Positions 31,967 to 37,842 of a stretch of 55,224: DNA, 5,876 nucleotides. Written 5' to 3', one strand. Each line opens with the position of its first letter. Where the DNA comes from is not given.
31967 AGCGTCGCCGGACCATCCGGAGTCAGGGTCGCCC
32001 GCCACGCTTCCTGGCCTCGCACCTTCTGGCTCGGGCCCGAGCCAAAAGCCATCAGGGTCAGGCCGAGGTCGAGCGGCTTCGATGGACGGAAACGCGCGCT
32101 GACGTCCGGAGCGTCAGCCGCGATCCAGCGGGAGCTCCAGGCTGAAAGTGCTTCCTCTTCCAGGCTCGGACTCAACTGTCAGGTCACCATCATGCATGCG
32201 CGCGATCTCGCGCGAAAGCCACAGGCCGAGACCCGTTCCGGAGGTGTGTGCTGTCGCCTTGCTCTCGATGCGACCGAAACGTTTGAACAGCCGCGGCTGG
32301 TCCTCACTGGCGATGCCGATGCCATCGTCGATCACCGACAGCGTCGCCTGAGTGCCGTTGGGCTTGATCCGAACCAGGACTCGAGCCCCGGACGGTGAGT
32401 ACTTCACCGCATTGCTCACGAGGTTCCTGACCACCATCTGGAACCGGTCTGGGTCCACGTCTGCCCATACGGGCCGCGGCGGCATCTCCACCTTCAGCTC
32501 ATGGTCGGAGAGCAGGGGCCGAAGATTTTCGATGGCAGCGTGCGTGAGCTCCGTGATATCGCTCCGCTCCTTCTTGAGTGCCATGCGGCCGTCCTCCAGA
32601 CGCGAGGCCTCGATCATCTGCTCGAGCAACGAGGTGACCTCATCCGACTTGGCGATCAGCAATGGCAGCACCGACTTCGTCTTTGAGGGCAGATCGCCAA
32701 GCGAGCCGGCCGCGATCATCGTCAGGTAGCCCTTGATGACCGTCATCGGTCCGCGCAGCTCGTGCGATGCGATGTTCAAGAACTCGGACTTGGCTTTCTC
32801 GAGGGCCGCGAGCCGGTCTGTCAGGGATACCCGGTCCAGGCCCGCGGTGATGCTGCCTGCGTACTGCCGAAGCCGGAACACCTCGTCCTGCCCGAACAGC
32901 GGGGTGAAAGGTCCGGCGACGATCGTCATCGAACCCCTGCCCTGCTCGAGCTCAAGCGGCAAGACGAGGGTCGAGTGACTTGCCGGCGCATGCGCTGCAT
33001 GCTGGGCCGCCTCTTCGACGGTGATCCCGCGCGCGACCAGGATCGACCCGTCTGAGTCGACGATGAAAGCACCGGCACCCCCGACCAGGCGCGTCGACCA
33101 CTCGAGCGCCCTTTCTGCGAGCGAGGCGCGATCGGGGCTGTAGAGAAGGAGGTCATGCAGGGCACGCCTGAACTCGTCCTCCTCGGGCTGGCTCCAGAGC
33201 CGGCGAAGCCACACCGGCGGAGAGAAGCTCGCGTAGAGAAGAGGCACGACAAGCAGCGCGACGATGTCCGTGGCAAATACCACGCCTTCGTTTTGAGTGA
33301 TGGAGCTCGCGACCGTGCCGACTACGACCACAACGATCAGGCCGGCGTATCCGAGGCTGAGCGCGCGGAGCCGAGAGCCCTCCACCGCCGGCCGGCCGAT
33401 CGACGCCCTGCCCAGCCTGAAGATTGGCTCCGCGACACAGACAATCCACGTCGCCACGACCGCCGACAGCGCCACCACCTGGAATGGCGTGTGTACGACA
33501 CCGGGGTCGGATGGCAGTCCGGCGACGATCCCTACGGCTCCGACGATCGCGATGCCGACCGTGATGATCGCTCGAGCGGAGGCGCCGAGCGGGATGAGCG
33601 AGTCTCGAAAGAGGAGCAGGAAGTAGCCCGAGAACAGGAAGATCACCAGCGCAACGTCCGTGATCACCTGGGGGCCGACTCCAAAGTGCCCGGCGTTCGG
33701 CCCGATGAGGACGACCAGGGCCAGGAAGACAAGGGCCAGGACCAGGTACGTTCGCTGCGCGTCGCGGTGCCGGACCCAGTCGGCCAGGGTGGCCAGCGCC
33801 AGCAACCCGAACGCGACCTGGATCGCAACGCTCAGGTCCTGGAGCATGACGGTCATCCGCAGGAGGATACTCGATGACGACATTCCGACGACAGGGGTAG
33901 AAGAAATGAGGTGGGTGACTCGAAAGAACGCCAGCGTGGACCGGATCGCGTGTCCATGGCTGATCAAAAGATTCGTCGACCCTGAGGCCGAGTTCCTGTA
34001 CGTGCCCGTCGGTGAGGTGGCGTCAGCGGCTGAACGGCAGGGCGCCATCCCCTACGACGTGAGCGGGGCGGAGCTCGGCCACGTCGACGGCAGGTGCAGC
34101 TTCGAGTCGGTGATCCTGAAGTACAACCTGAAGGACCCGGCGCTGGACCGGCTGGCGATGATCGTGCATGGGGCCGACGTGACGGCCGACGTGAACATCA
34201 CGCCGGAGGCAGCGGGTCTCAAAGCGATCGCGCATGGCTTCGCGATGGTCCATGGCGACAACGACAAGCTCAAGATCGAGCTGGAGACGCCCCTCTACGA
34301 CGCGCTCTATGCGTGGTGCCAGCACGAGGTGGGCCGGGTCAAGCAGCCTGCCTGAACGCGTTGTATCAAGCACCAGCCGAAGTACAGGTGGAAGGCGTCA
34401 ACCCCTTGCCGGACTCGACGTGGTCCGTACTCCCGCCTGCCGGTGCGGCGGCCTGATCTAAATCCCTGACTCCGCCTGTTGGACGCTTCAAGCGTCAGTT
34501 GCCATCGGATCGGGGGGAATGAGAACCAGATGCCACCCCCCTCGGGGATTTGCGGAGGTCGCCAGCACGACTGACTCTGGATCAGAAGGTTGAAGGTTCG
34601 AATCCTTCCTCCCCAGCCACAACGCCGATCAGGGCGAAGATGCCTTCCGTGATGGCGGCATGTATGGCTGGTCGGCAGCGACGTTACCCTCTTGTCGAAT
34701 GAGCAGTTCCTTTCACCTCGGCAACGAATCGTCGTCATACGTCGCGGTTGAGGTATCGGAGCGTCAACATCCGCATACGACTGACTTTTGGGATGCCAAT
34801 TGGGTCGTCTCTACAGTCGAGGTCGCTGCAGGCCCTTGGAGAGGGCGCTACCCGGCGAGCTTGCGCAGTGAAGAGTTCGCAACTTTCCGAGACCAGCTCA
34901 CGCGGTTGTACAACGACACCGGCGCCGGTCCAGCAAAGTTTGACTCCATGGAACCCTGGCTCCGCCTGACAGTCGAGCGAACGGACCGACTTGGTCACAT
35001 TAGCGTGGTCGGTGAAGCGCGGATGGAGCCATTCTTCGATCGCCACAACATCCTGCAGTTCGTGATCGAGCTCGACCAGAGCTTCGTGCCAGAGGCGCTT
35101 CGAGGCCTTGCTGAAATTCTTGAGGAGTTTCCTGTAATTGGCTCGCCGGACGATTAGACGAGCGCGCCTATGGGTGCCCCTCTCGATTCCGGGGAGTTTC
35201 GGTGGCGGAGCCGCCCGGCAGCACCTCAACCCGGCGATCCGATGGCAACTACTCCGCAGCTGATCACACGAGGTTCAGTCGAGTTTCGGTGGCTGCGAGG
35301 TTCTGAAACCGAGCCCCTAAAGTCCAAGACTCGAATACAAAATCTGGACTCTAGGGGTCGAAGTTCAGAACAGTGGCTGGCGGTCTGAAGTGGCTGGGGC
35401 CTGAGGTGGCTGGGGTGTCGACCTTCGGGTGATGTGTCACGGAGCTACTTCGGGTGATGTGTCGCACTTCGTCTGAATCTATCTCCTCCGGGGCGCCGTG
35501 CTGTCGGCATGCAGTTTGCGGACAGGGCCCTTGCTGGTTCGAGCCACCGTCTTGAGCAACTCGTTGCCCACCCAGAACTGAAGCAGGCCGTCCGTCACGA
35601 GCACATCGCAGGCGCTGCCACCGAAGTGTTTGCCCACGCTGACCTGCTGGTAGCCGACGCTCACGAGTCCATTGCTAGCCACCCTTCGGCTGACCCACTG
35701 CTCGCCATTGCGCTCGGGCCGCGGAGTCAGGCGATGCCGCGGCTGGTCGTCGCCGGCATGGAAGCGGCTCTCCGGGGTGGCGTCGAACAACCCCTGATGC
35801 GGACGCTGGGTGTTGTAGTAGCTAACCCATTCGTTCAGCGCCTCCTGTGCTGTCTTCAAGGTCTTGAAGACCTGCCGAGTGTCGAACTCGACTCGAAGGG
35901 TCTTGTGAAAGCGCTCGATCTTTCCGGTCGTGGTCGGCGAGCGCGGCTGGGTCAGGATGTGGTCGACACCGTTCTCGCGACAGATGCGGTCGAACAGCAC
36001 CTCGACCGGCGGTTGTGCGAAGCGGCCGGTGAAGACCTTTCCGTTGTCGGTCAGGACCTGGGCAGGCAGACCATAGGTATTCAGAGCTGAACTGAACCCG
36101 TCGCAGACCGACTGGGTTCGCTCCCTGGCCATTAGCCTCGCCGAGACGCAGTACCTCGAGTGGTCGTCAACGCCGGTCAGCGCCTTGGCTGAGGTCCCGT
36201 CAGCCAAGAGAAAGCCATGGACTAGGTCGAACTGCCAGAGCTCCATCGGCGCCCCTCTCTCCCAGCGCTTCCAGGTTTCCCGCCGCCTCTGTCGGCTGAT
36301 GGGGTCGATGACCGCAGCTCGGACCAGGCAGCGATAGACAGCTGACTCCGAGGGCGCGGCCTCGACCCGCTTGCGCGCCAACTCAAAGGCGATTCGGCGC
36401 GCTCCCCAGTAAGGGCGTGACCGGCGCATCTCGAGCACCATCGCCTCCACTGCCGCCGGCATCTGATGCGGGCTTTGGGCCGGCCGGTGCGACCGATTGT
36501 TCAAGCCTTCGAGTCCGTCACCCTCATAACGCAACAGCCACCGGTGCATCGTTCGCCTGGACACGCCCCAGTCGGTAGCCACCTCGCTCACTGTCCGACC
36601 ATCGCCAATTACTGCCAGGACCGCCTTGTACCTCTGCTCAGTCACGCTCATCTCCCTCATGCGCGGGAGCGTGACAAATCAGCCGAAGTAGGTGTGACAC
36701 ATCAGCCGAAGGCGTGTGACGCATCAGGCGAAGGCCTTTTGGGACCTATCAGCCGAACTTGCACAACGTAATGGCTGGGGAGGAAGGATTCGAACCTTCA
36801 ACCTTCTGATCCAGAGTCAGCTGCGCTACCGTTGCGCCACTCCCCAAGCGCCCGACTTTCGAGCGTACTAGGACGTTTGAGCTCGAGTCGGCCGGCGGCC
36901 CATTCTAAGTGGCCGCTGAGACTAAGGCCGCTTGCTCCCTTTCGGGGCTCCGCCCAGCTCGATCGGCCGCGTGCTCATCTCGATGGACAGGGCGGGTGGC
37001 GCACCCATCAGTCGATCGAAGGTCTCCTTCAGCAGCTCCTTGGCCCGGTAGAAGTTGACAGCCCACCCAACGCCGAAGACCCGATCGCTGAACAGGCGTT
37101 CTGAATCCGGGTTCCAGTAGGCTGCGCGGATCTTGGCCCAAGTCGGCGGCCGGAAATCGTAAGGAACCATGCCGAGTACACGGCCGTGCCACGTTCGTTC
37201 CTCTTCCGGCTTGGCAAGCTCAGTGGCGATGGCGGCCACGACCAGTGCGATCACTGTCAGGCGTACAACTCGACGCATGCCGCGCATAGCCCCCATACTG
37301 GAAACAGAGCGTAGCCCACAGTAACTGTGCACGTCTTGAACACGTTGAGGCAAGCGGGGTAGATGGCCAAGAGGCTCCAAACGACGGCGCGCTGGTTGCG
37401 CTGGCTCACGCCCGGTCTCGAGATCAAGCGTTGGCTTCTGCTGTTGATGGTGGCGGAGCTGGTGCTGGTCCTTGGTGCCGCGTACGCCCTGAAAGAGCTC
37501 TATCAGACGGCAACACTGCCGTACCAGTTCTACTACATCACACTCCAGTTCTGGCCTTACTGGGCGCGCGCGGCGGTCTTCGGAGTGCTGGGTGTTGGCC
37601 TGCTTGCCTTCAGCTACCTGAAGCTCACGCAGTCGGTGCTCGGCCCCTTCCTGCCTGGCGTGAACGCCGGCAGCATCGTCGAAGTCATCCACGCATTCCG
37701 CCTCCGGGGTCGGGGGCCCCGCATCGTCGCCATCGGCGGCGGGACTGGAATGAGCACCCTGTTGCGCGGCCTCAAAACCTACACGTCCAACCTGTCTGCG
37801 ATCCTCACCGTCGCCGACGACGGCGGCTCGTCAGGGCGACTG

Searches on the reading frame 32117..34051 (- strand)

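Call 39: search_protein_families(library=pfam, proteins=[window:32117-34051:-], max_evalue=0.00001)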
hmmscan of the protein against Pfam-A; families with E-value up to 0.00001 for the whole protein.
window:32117-34051:- (645 aa): 2 families
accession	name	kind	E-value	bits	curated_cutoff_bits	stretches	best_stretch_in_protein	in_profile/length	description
PF02518.31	HATPase_c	-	9.8e-31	106.9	26.4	1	533-643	2-110/111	Histidine kinase-, DNA gyrase B-, and HSP90-like ATPase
PF00512.31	HisKA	-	7e-11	42.5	26.9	1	420-488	1-66/66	His Kinase A (phospho-acceptor) domain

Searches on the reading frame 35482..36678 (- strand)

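Call 39: search_protein_families(library=pfam, proteins=[window:35482-36678:-], max_evalue=0.00001)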
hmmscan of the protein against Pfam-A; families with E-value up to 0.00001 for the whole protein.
window:35482-36678:- (399 aa): 8 families
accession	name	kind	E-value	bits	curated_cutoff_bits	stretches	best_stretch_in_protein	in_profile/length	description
PF13683.12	rve_3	-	1.6e-20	73.1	26.5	1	236-302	1-67/67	Integrase core domain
PF13565.12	HTH_32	-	2.2e-15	57.4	33.7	1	43-118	1-73/73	Homeodomain-like domain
PF00665.32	rve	-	5.2e-15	56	32.6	1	143-248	3-102/102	Integrase core domain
PF13518.12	HTH_28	-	1.7e-09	38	25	1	15-67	1-52/52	Helix-turn-helix domain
PF13384.12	HTH_23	-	2.6e-09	37.1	24.6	1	14-59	5-49/50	Homeodomain-like domain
PF13551.12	HTH_29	-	2.8e-09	37.3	28.1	1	18-78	3-63/64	Winged helix-turn helix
PF13333.12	rve_2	-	2.8e-08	34.2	22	1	255-302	1-48/56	Integrase core domain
PF13011.12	LZ_Tnp_IS481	-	6.3e-08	33.2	22.2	1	23-79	21-78/85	leucine-zipper of insertion element IS481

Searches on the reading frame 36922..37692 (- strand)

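Call 40: search_protein_families(library=pfam, proteins=[window:36922-37692:-], max_evalue=0.00001)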
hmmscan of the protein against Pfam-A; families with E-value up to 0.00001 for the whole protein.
window:36922-37692:- (256 aa): 1 family
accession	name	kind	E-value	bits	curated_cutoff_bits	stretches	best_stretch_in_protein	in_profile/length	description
PF19124.5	DUF5808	-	8.8e-07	28.8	26.3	1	195-216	1-22/26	Family of unknown function (DUF5808)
